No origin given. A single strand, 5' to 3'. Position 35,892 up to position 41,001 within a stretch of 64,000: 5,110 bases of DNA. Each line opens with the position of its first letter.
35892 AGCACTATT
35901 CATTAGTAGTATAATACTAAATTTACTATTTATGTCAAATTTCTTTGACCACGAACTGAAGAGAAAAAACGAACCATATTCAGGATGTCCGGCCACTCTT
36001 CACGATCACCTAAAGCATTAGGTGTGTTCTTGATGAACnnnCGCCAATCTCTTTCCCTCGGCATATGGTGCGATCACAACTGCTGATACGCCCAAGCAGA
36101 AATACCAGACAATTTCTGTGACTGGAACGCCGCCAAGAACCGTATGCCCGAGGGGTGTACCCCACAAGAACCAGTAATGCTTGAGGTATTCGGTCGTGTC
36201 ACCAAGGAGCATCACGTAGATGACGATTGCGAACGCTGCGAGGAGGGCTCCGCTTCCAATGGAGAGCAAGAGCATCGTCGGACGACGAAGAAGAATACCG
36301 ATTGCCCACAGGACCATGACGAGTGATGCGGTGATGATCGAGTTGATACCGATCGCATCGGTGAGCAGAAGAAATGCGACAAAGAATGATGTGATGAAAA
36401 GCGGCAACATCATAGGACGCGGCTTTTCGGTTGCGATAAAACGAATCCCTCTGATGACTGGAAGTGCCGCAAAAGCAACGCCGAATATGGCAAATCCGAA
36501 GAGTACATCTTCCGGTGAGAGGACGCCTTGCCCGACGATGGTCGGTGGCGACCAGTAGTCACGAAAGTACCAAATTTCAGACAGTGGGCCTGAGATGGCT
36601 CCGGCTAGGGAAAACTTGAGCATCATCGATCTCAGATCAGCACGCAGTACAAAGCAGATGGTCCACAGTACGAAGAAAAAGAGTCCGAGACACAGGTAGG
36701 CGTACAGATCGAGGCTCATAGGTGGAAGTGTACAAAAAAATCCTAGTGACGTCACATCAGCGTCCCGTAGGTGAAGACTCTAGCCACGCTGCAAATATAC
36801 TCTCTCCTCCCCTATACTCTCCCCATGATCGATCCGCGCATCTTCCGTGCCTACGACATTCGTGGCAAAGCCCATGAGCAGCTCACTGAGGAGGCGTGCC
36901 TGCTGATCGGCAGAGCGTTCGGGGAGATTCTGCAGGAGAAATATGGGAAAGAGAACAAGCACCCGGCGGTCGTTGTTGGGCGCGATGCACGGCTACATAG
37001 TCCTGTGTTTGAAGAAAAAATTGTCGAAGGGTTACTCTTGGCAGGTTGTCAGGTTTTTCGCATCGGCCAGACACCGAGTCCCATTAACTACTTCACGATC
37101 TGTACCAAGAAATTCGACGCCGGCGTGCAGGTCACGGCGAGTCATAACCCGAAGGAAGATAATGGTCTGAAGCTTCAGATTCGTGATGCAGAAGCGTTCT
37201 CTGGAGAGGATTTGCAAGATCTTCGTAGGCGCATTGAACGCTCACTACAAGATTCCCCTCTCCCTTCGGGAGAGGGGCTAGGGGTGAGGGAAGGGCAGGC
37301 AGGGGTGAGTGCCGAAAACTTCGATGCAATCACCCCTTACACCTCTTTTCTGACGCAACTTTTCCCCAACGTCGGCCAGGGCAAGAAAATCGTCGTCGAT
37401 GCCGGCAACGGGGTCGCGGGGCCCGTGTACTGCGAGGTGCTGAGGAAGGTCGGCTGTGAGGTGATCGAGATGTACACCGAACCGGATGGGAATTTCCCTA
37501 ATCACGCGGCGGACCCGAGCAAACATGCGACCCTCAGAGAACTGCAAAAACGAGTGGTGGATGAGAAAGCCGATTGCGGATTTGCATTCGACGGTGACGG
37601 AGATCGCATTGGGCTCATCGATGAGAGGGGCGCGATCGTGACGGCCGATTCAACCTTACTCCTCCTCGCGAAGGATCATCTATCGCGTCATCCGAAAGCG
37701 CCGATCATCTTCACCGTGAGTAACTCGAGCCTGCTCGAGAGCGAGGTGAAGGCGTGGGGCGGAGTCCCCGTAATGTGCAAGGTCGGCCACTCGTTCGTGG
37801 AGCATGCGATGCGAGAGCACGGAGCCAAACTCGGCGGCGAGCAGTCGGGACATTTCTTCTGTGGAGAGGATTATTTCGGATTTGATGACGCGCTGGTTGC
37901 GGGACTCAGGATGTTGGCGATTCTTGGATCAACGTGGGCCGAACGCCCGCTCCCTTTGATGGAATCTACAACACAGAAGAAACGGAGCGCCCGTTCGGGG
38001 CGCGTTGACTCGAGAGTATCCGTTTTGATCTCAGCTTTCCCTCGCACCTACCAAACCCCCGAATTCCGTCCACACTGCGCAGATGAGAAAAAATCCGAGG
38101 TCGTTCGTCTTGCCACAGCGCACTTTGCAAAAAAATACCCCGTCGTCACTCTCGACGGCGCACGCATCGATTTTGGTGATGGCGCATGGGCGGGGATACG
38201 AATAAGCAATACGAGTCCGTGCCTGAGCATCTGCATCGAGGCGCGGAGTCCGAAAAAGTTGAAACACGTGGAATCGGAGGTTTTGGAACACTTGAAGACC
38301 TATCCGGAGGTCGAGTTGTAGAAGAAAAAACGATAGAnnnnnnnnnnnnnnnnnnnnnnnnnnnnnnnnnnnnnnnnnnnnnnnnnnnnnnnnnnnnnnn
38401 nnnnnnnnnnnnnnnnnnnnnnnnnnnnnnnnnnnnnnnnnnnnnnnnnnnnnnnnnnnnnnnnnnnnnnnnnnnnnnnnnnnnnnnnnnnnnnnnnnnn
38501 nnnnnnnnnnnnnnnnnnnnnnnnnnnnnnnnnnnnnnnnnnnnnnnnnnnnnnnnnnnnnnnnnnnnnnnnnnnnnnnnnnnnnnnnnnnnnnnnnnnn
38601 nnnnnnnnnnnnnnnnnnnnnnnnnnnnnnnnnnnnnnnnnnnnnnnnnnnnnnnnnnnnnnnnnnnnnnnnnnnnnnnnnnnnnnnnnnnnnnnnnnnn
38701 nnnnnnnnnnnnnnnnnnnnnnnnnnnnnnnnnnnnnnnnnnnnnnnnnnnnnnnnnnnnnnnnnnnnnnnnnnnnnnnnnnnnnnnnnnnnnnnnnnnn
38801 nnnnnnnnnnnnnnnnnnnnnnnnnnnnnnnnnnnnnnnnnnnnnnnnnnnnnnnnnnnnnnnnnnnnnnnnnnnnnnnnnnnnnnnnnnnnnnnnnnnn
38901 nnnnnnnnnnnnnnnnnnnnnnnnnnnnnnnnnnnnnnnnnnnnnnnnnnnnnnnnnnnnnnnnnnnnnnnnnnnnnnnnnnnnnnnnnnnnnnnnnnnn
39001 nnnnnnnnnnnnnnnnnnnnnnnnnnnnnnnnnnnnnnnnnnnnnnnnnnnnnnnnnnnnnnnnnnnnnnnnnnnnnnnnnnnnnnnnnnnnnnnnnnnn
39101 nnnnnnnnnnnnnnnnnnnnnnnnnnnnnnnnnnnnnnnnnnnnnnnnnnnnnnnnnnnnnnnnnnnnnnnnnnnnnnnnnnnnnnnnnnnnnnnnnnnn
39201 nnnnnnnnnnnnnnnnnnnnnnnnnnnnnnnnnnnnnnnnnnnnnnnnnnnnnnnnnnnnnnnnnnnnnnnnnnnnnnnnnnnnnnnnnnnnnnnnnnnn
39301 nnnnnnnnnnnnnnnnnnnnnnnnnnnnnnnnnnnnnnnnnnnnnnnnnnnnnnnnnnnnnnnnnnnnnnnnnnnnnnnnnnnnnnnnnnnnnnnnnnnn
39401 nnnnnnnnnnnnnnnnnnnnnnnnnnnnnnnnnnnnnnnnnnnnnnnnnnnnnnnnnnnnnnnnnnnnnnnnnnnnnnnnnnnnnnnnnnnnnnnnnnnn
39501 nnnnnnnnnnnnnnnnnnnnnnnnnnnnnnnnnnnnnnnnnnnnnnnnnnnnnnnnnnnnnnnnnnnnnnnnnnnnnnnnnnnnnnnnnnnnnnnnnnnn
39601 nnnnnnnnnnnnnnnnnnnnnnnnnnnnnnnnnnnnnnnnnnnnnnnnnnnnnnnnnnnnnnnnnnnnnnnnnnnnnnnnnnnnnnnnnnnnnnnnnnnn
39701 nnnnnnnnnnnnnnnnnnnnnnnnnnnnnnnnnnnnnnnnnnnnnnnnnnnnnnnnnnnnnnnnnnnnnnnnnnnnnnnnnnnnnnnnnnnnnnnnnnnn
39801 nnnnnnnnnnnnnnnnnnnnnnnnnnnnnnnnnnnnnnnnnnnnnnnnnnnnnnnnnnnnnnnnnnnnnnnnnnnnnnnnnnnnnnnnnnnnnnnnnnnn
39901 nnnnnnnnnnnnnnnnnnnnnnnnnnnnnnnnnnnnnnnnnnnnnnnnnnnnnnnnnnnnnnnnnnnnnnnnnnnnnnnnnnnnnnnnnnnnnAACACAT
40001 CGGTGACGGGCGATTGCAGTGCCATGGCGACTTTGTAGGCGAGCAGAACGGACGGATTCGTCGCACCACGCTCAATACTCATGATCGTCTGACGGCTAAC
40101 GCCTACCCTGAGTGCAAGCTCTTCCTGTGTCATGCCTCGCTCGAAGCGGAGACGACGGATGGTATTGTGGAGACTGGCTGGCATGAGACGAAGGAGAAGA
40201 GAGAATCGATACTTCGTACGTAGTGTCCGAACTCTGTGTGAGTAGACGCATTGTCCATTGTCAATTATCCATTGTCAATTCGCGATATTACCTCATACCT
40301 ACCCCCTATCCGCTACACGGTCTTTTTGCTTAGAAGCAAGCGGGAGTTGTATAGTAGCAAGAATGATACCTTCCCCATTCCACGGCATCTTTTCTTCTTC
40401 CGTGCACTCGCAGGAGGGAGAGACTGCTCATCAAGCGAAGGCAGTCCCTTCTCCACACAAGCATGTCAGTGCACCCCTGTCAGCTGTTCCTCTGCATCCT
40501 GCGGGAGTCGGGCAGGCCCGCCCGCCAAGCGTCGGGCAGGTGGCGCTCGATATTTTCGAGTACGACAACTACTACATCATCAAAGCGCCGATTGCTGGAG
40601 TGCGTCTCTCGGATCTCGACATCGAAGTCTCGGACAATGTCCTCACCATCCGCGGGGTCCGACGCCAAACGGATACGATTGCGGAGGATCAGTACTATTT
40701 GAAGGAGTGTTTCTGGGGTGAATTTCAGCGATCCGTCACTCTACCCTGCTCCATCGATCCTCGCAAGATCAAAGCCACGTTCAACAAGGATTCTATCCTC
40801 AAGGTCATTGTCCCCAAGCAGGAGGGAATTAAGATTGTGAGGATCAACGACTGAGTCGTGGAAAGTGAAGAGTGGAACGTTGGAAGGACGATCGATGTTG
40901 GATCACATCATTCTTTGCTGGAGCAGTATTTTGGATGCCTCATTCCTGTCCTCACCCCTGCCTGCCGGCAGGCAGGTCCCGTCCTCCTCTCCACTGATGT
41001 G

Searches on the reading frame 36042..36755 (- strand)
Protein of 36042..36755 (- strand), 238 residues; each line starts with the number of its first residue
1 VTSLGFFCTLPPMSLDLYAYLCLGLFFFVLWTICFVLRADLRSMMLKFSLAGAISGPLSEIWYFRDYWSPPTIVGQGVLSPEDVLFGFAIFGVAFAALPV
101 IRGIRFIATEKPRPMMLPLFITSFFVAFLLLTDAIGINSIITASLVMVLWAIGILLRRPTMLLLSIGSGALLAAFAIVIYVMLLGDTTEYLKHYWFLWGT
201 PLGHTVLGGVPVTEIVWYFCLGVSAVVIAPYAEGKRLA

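Call 92: search_protein_families(library=pfam, proteins=[window:36042-36755:-], max_evalue=0.001)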
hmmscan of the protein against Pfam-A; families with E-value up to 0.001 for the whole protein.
window:36042-36755:- (238 aa): 1 family
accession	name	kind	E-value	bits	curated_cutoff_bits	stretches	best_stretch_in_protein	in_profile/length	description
PF18916.5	Lycopene_cyc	-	0.0008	20.4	27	1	138-230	1-90/92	Lycopene cyclase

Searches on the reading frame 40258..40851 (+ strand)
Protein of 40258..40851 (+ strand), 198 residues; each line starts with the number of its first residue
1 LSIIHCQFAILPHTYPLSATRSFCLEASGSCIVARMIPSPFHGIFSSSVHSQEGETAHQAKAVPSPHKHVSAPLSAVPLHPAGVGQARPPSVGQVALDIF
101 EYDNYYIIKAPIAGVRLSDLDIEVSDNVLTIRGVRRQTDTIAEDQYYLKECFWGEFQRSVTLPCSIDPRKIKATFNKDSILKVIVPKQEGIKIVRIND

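Call 92: search_protein_families(library=pfam, proteins=[window:40258-40851:+], max_evalue=0.001)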
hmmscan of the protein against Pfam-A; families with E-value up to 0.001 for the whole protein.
window:40258-40851:+ (198 aa): 1 family
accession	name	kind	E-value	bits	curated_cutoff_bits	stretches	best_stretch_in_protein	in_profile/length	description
PF00011.27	HSP20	-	8.4e-16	58.4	20.8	1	99-191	2-91/102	Hsp20/alpha crystallin family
